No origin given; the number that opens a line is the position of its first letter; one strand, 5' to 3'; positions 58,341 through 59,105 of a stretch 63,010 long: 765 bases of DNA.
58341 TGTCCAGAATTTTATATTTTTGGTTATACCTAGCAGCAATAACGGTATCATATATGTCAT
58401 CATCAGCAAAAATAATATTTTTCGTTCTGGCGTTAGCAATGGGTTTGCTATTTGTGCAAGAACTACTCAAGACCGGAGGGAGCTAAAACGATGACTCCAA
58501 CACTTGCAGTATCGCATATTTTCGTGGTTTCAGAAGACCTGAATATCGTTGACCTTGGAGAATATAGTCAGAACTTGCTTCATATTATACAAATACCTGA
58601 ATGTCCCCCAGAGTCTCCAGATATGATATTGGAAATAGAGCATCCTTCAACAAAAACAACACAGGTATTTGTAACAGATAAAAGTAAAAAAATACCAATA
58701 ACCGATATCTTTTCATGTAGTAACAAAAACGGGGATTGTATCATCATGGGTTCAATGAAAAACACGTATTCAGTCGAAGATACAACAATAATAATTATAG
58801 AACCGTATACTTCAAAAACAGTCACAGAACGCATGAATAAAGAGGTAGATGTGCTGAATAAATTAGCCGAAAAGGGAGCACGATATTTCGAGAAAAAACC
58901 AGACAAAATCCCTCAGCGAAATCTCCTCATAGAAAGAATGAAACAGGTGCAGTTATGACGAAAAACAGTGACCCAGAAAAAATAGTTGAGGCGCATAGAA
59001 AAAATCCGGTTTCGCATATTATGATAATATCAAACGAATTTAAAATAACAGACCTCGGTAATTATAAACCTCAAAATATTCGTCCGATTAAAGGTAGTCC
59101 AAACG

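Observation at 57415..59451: Tandem paralog array with a conserved C-terminal tail that embeds the next gene's SD and start; one degenerate and one frameshifted copy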

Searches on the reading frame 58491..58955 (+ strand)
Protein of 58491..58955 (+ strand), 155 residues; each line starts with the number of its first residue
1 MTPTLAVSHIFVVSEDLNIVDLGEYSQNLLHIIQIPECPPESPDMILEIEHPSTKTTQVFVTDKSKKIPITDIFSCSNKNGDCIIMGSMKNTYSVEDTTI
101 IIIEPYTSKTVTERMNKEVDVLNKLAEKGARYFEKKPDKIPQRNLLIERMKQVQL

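Call 8: search_protein_families(library=pfam, max_evalue=0.1, proteins=[window:58491-58955:+])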
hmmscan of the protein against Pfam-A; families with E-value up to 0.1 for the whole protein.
window:58491-58955:+ (155 aa): 0 families

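Call 9: search_protein_families(library=phrogs, max_evalue=0.1, proteins=[window:58491-58955:+])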
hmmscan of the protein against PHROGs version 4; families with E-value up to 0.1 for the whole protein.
window:58491-58955:+ (155 aa): 0 families

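Call 22: search_protein_representatives(protein=window:58491-58955:+)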
Query: 155 residues. Proteins with E-value up to 0.001 (for the whole library): 10; up to 1e-10: 8; up to 1e-30: 3. The best 10 are listed.
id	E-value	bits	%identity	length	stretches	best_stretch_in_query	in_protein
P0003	3.7e-45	169.5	61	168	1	1-155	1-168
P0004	5.5e-41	156.0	59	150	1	1-155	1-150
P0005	8.2e-31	123.0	54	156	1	1-155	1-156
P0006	7.2e-28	113.5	44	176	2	3-153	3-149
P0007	8.3e-22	93.8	53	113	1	1-106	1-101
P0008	6.7e-21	90.9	48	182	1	1-155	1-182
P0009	1.0e-13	67.6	40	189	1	2-140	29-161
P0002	5.5e-13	65.2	39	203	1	5-155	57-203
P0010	1.2e-09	54.4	48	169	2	45-92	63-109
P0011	3.7e-04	36.6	50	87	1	105-154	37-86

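Call 24: find_encoding_contigs(protein=P0003, flank=10000, max_places=4)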
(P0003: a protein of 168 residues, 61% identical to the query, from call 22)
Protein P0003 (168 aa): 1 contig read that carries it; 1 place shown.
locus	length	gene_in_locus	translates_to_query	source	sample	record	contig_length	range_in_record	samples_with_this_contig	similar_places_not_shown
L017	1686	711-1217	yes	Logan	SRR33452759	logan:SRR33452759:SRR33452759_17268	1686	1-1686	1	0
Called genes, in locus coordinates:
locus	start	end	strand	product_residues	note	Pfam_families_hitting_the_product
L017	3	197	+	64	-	?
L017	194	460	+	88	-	-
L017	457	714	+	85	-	-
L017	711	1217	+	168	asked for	-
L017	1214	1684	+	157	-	?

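Call 25: find_encoding_contigs(protein=P0009, flank=10000, max_places=4)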
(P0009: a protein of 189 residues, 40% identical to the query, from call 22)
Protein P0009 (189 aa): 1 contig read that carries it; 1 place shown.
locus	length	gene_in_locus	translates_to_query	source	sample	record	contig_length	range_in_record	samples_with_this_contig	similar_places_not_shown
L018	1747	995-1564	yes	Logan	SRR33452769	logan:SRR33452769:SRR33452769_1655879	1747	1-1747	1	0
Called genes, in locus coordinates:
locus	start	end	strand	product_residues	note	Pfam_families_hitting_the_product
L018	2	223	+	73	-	?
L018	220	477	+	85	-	-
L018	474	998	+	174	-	-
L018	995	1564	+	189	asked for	-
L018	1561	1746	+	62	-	?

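Call 26: find_encoding_contigs(protein=P0008, flank=10000, max_places=4)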
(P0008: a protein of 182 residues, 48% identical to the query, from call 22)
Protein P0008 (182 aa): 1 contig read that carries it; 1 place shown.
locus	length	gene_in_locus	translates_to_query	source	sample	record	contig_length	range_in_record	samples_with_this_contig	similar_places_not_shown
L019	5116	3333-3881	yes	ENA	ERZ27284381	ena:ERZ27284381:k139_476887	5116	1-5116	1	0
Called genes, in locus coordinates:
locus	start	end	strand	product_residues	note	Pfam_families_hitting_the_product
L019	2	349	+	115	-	?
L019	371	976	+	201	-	-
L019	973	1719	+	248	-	-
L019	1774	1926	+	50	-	-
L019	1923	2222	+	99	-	-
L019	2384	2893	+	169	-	-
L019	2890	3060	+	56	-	-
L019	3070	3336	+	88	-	-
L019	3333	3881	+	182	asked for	-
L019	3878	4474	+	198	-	-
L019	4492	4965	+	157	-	-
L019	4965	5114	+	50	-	?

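Call 31: find_homologous_proteins(query=A2, max_evalue=0.01)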
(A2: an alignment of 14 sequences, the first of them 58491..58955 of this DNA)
Query A2 (14 sequences) (155 aa, profile of the alignment): 20 proteins with E <= 0.01 among 2275 candidates.
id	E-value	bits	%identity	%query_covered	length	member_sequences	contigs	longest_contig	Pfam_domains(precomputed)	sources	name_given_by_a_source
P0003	7.7e-61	222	55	100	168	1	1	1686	-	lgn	-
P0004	2.0e-58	215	56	100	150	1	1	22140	-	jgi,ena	-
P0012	2.2e-58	214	100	100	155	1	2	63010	-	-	-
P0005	6.9e-57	210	49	100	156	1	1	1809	-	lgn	-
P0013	1.6e-56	208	45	100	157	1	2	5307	-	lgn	-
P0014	2.2e-55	205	40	100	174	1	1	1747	-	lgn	-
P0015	2.6e-55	204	43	100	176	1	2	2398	-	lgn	-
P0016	1.2e-54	202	48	100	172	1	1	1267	-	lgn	-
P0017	3.4e-54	201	44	100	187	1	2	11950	-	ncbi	-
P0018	4.1e-54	201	45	100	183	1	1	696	-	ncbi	-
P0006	1.1e-53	199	40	100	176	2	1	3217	-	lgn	-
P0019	1.7e-53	199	51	100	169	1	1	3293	-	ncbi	-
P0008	2.1e-53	198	39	100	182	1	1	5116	-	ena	-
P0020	4.4e-50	187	41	100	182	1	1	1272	-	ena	-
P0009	3.5e-48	181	38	100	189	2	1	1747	-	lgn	-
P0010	1.8e-41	160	39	55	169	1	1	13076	-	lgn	-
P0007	2.5e-41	159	51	68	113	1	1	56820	-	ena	-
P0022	5.7e-11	61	53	12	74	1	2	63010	-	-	-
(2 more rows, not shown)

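Call 32: find_encoding_contigs(protein=P0007, flank=10000, max_places=3)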
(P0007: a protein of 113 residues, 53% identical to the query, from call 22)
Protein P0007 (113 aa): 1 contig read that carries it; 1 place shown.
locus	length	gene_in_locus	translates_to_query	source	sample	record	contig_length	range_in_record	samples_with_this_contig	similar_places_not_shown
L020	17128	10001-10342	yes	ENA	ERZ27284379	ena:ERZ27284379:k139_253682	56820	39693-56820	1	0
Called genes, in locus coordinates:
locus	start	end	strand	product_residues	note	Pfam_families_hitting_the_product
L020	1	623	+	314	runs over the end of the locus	PF01555:N6_N4_Mtase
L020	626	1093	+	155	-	-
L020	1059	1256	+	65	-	-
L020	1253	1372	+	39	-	-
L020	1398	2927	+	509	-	PF07282:Cas12f1-like_TNB (weak)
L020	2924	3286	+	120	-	PF08719:NADAR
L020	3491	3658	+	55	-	-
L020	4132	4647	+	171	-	-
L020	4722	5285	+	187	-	PF00708:Acylphosphatase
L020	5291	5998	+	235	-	PF00149:Metallophos (weak)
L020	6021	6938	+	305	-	-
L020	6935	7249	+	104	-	-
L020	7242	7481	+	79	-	-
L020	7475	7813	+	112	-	-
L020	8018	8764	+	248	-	-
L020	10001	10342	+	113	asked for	-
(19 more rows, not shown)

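Call 33: find_encoding_contigs(protein=P0004, flank=10000, max_places=3)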
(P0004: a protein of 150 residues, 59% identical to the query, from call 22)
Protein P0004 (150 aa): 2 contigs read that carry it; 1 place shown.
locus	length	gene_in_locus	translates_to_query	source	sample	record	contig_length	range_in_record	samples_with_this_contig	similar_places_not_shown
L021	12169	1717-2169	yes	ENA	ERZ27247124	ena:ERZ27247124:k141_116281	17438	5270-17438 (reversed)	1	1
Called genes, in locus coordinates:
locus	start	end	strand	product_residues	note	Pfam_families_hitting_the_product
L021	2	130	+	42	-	?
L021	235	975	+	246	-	-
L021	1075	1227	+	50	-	-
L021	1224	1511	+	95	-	-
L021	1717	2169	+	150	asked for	-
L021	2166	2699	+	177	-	-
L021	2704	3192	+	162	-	-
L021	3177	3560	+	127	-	-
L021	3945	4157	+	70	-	-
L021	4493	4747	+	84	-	-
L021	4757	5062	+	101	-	-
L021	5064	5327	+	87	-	-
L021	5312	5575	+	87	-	-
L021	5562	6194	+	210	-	-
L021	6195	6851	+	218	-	-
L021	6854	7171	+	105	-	-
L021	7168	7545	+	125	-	-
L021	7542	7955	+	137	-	-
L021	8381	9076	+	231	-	-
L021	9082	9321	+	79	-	-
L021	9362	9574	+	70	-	-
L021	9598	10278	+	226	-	-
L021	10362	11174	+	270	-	-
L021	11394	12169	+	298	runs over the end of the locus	PF00041:fn3 (weak)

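Call 34: find_encoding_contigs(protein=P0017, flank=10000, max_places=3)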
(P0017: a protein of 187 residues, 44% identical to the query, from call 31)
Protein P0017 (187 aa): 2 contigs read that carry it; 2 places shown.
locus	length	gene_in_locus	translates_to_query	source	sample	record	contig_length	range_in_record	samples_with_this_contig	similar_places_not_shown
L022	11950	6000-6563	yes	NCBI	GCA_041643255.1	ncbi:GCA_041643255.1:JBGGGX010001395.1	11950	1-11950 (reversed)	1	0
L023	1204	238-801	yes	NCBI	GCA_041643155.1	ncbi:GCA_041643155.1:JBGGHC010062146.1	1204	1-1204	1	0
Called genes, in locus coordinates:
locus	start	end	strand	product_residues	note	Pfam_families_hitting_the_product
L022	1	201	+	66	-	?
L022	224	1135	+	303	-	-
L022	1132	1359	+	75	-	-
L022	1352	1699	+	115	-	-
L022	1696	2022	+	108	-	-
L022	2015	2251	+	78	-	-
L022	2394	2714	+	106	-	-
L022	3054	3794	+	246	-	-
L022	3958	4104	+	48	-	-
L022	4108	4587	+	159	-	PF07790:Pilin_N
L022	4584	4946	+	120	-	-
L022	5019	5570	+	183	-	-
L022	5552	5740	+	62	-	-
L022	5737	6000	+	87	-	-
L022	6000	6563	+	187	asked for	-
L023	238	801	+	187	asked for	-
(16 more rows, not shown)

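Call 35: find_encoding_contigs(protein=P0010, flank=10000, max_places=3)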
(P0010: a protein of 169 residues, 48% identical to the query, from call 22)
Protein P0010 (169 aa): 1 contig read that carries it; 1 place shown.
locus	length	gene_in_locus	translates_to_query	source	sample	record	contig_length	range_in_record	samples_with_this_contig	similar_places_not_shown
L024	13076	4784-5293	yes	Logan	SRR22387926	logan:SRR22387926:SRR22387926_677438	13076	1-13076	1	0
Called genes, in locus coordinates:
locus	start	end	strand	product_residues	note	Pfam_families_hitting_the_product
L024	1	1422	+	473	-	?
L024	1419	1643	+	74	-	-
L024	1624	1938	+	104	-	-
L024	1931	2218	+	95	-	-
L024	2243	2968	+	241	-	PF04055:Radical_SAM (faint)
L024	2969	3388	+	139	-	PF01050:MannoseP_isomer, PF07883:Cupin_2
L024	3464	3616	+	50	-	-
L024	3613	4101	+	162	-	PF07790:Pilin_N (weak)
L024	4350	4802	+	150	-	-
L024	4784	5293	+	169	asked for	-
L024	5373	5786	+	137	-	-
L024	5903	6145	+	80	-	-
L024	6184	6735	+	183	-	-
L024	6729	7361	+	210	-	-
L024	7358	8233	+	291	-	-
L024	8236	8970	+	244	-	-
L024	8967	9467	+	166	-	-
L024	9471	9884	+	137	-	-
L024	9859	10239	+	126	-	-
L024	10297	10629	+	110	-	-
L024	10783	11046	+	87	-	-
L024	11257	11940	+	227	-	-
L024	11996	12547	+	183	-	-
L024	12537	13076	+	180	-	?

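Call 44: find_related_loci(query=A3, collection=viral_contigs, flank=10000)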
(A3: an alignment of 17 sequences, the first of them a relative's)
Query A3 (155 aa) in viral_contigs; peptide patterns used: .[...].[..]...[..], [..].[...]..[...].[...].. (x = any residue, [..] = any of these).
57 stretches matched a pattern, but none encodes a relative of the query by tblastn (E <= 1e-3).

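Call 45: find_related_loci(query=A3, collection=genome_contigs, flank=10000)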
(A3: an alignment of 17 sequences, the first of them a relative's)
Query A3 (155 aa) in genome_contigs; peptide patterns used: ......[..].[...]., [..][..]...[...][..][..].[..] (x = any residue, [..] = any of these).
71 stretches matched a pattern, but none encodes a relative of the query by tblastn (E <= 1e-3).

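Call 47: predict_structure(alignment_id=A3)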
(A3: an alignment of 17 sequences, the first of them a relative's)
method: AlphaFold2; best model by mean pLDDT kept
length: 155 residues; sequences in the alignment: 17
mean_pLDDT: 74.8   pTM: 0.65
mean pLDDT of the five models: 74.8, 73.5, 72.5, 72.4, 70.1
residues with pLDDT >= 90: 20; 70-90: 88; 50-70: 28; < 50: 19
segments of 3 or more residues with pLDDT < 50: 1-3, 133-144
pLDDT, mean of each block of 10 residues (from residue 1): 63 87 86 71 78 89 84 82 89 89 81 74 70 43 49 52
secondary structure, 60 per line:
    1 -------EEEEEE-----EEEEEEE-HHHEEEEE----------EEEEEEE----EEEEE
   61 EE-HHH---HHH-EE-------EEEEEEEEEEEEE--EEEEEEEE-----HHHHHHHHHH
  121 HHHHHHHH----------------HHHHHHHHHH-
elements in order: E8-13 E19-25 E30-34 E45-51 E56-62 E83-95 E98-105 H111-128 H145-154

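Call 50: search_solved_structures(query=A3, max_evalue=10)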
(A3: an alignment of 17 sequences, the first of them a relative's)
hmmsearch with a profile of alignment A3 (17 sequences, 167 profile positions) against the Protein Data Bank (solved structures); distinct sequences matched with E-value up to 10: 0.

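Call 51: fold_search(model_id=the predicted structure, library=pdb)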
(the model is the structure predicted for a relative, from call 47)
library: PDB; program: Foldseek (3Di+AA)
matches with E <= 10: 367; with E <= 0.001: 0
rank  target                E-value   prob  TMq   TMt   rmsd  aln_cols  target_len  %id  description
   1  6q45_H                7.9e-02  0.15  0.21  0.23  18.0       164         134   12  F1-ATPase from Fusobacterium nucleatum (released 2019-07-10)
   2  7p2y_e                1.2e-01  0.13  0.21  0.23  22.6       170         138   11  F1Fo-ATP synthase from Acinetobacter baumannii (state 1) (released 2022-02-02)
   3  2qgg                  1.2e-01  0.57  0.28  0.26   5.6        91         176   11  X-Ray structure of the protein Q6F7I0 from Acinetobacter calcoaceticus AmMS 248. Northeast Structural Genomics Consortiu (released 2007-07-17)
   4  2vs1                  2.2e-01  0.04  0.14  0.08  16.4       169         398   15  The crystal structure of Pyrococcus abyssi tRNA (uracil-54, C5)- methyltransferase in complex with S-adenosyl-L-homocyst (released 2008-08-05)
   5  9mj5_B                2.3e-01  0.10  0.21  0.17  15.7       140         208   12  Catalytic domain of human DNA polymerase alpha in complex with DNA and RPA (released 2025-02-19)
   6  2jjq                  2.7e-01  0.04  0.13  0.08  16.6       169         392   16  The crystal structure of Pyrococcus abyssi tRNA (uracil-54, C5)- methyltransferase in complex with S-adenosyl-L-homocyst (released 2008-08-05)
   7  8c5y_B                3.2e-01  0.09  0.24  0.22  11.8       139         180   10  RPA tetrameric supercomplex from Pyrococcus abyssi (released 2023-05-03)
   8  6hz4_M                3.4e-01  0.08  0.18  0.11  11.5       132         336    7  Structure of McrBC without DNA binding domains (one half of the full complex) (released 2019-07-24)
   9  2z6k_A                4.7e-01  0.08  0.23  0.26  12.8       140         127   11  Crystal structure of full-length human RPA14/32 heterodimer (released 2007-12-04)
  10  9y9z_20               5.0e-01  0.05  0.19  0.15  20.3       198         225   15  Cryo-EM structure of conoid fiber from Toxoplasma gondii (24-nm repeat) (released 2025-12-03)
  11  7z1l_M                5.4e-01  0.02  0.13  0.11  24.1       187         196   10  Structure of yeast RNA Polymerase III Pre-Termination Complex (PTC) (released 2022-08-31)
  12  2pi2_A                5.7e-01  0.08  0.20  0.21   9.4        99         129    9  Full-length Replication protein A subunits RPA14 and RPA32 (released 2007-10-16)
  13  9a5m_A                5.7e-01  0.02  0.14  0.06  20.2       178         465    8  Integrative model of YDJA-YDIS by crosslinking MS and deep learning (released 2024-09-18)
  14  2pqa_A                6.1e-01  0.06  0.21  0.24  13.2       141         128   13  Crystal Structure of Full-length Human RPA 14/32 Heterodimer (released 2007-11-13)
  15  4hpq_B                6.9e-01  0.06  0.18  0.22  12.1       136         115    9  Crystal Structure of the Atg17-Atg31-Atg29 Complex (released 2012-12-26)
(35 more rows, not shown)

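Call 52: fold_search(model_id=the predicted structure, library=viral)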
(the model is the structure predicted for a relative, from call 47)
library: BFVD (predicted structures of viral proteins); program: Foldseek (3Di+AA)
matches with E <= 10: 572; with E <= 0.001: 0
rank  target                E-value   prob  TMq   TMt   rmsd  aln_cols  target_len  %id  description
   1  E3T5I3                2.7e-02  0.28  0.21  0.12  15.5       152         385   15  Restriction endonuclease type IV Mrr domain-containing protein [Cafeteria roenbergensis virus (strain BV-PW1)]
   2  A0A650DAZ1            3.9e-02  0.15  0.17  0.14  13.6       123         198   13  (no name in the UniProt tables at hand)
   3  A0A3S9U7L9            5.0e-02  0.28  0.20  0.35   9.9       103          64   11  (no name in the UniProt tables at hand)
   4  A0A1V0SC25            5.4e-02  0.10  0.16  0.13  16.0       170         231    8  DNA-directed RNA polymerase, subunit E'/Rpb9 [Catovirus CTV1]
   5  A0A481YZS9            1.4e-01  0.08  0.17  0.17  14.8       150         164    9  Uncharacterized protein [Mimivirus LCMiAC01]
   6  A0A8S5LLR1            1.5e-01  0.11  0.14  0.26  10.5       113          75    9  Uncharacterized protein [Siphoviridae sp. ctKcB20]
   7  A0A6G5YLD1            1.5e-01  0.06  0.16  0.17  16.3       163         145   10  (no name in the UniProt tables at hand)
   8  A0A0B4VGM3            1.7e-01  0.11  0.24  0.08  18.4       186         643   13  Uncharacterized protein [Tipula oleracea nudivirus]
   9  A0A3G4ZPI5            1.8e-01  0.07  0.14  0.18  14.1       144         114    9  Uncharacterized protein [Barrevirus sp.]
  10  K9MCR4                2.0e-01  0.38  0.23  0.24   9.8       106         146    9  (no name in the UniProt tables at hand)
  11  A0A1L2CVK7            2.0e-01  0.23  0.30  0.30  20.5       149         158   10  Uncharacterized protein [Pectobacterium phage vB_PcaM_CBB]
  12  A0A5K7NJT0            2.3e-01  0.33  0.24  0.43   9.2        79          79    8  (no name in the UniProt tables at hand)
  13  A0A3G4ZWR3            2.3e-01  0.08  0.15  0.11  14.2       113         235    9  Uncharacterized protein [Faunusvirus sp.]
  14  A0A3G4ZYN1            2.3e-01  0.06  0.16  0.15  18.2       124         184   10  S1-like domain-containing protein [Gaeavirus sp.]
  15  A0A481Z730            2.8e-01  0.13  0.17  0.34  11.5        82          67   10  Uncharacterized protein [Pithovirus LCPAC302]
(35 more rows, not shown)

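Call 69: search_protein_families(library=pfam, max_evalue=0.01, proteins=[L021:5562-6191:+, L021:8381-9073:+, L021:9598-10275:+, L021:10362-11171:+, L021:11394-12167:+, L024:1-1419:+, L024:6729-7358:+, L024:7358-8230:+, L024:8236-8967:+, L024:11257-11937:+])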
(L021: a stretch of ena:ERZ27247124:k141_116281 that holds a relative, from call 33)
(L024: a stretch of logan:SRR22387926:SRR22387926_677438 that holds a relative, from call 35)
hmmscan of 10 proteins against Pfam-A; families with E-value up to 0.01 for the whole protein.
L021:5562-6191:+ (210 aa): 0 families

L021:8381-9073:+ (231 aa): 1 family
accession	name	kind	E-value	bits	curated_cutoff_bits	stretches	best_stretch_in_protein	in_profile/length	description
PF01841.26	Transglut_core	-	0.0046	17.7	23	1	77-126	53-102/108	Transglutaminase-like superfamily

L021:9598-10275:+ (226 aa): 0 families

L021:10362-11171:+ (270 aa): 0 families

L021:11394-12167:+ (258 aa): 2 families
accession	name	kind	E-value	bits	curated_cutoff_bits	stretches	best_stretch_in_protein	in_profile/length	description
PF00041.27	fn3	-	2.8e-06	27.9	25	1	99-178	3-81/84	Fibronectin type III domain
PF16656.11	Pur_ac_phosph_N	-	0.0037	18.2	30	1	101-179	5-84/93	Purple acid Phosphatase, N-terminal domain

L024:1-1419:+ (473 aa): 4 families
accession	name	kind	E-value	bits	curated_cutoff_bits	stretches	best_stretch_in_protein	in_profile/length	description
PF14239.11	RRXRR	-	2e-66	223.6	25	1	49-220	1-174/174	RRXRR protein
PF01844.29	HNH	-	5.2e-08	33.4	21.4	1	240-283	1-46/47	HNH endonuclease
PF14279.12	HNH_5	-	7.9e-05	22.9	27.5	1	240-282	1-44/56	HNH endonuclease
PF13391.12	HNH_2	-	0.0012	19.1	21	1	240-279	1-56/66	HNH endonuclease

L024:6729-7358:+ (210 aa): 1 family
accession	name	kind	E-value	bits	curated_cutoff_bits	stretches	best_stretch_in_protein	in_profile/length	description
PF03287.19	Pox_C7_F8A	-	0.001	19.5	25.4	1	88-148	72-132/148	Poxvirus C7/F8A protein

L024:7358-8230:+ (291 aa): 1 family
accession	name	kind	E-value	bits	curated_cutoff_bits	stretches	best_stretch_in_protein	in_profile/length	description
PF06785.16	UPF0242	-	0.0054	17.2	33.5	0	203-285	56-135/194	Uncharacterised protein family (UPF0242) N-terminus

L024:8236-8967:+ (244 aa): 0 families

L024:11257-11937:+ (227 aa): 1 family
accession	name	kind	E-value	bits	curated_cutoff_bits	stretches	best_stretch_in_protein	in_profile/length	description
PF02368.24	Big_2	-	8.6e-05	22.9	22.8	1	39-93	4-56/79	Bacterial Ig-like domain (group 2)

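Call 76: search_dna_similar(query=window:58491-58955:+, collection=phages, mode=protein, max_evalue=0.01, max_rows=10)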
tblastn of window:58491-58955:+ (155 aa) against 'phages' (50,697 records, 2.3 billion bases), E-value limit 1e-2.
No match.

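Call 78: search_protein_families(library=padloc, max_evalue=0.1, proteins=[window:58491-58955:+])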
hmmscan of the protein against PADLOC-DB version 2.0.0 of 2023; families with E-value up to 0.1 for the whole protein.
window:58491-58955:+ (155 aa): 0 families

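Call 79: search_protein_families(library=ncbifam, max_evalue=0.1, proteins=[window:58491-58955:+])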
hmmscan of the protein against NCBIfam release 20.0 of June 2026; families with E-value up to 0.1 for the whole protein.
window:58491-58955:+ (155 aa): 0 families

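Call 80: find_related_loci(query=A3, collection=metagenome_contigs, flank=10000)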
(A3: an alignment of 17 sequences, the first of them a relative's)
Query A3 (155 aa) in metagenome_contigs; peptide patterns used: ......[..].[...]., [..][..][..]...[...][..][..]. (x = any residue, [..] = any of these).
103 stretches matched a pattern; 1 encode a relative of the query (tblastn E <= 1e-3); 1 distinct loci.
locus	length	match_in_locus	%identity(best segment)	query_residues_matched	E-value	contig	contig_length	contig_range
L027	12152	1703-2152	56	1-155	2e-48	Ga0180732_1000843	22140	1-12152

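Call 81: find_encoding_contigs(protein=P0013, flank=6000, max_places=3)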
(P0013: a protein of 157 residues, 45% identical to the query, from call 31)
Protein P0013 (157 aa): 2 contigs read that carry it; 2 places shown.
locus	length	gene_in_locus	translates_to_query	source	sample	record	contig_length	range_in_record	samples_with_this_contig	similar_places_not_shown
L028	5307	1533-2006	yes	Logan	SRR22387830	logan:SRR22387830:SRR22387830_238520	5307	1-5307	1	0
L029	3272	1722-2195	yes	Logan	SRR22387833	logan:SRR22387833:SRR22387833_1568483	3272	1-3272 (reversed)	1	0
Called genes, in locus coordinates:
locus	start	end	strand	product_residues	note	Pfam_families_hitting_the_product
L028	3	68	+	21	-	?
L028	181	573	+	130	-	-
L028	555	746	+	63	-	-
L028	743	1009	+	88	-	-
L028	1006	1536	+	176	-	-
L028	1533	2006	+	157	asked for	-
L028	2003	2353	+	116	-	-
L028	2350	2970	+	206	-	-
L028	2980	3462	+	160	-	-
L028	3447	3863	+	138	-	-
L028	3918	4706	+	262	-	PF04536:TPM_phosphatase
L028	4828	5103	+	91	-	-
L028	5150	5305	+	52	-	?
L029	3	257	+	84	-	?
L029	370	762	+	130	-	-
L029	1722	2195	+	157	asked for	-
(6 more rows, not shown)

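Call 82: find_encoding_contigs(protein=P0006, flank=6000, max_places=3)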
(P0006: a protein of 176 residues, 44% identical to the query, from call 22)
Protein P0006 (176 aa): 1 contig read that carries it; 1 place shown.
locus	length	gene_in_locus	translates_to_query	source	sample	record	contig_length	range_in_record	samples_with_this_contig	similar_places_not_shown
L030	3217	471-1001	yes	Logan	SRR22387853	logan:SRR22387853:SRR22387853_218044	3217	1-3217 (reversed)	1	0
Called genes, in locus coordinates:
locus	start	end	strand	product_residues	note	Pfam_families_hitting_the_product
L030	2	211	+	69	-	?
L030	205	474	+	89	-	-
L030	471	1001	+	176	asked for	-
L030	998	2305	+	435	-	-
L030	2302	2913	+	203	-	-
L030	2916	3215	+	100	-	?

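Call 83: find_encoding_contigs(protein=P0019, flank=6000, max_places=3)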
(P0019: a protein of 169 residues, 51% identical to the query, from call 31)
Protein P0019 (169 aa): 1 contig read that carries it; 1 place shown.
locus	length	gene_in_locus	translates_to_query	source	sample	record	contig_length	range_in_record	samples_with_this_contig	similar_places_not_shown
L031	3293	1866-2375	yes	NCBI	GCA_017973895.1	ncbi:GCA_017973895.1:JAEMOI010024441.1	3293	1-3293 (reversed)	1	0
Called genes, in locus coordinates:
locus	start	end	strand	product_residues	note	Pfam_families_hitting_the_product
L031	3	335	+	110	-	?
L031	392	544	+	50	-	-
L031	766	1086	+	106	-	-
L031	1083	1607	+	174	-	-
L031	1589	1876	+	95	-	-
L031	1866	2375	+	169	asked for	-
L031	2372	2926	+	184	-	-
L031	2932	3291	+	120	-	?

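Call 104: search_protein_families(library=pfam, alignment_id=A3, max_evalue=10)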
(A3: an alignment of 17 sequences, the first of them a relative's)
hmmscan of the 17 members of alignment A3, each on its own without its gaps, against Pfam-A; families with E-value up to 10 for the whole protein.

A. member 1, P0012 (155 aa): 0 families

B. families by the number of members that match (of 17 scanned): 6 families
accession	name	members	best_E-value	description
PF10198.14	Ada3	2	0.0007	Histone acetyltransferases subunit 3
PF05578.19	Peptidase_S31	1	0.024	Pestivirus NS3 polyprotein peptidase S31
PF24011.1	DUF7325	1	0.081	Family of unknown function (DUF7325)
PF18320.6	Csc2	1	0.13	Csc2 Crispr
PF23306.1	VPS8_N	1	0.15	VPS8-like, N-terminal beta propeller repeats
PF07474.17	G2F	1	0.2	G2F domain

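Call 111: find_encoding_contigs(protein=P0022, flank=5000, max_places=4)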
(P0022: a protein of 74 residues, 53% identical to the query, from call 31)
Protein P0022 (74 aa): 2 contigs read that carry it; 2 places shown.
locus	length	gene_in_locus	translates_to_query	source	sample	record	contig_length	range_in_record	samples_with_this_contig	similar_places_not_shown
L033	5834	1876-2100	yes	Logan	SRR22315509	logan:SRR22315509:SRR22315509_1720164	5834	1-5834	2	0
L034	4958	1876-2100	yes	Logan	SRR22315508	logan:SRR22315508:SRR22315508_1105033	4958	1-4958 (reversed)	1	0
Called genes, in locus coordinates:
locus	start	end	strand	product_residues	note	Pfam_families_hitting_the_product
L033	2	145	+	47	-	?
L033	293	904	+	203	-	-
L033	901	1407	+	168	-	-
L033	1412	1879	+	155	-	-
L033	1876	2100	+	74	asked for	-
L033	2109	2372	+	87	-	-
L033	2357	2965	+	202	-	-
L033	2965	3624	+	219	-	-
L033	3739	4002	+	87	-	-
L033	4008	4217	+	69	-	-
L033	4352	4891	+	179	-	-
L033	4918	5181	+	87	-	-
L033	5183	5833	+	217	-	?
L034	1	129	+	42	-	?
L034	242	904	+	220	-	-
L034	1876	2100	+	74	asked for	-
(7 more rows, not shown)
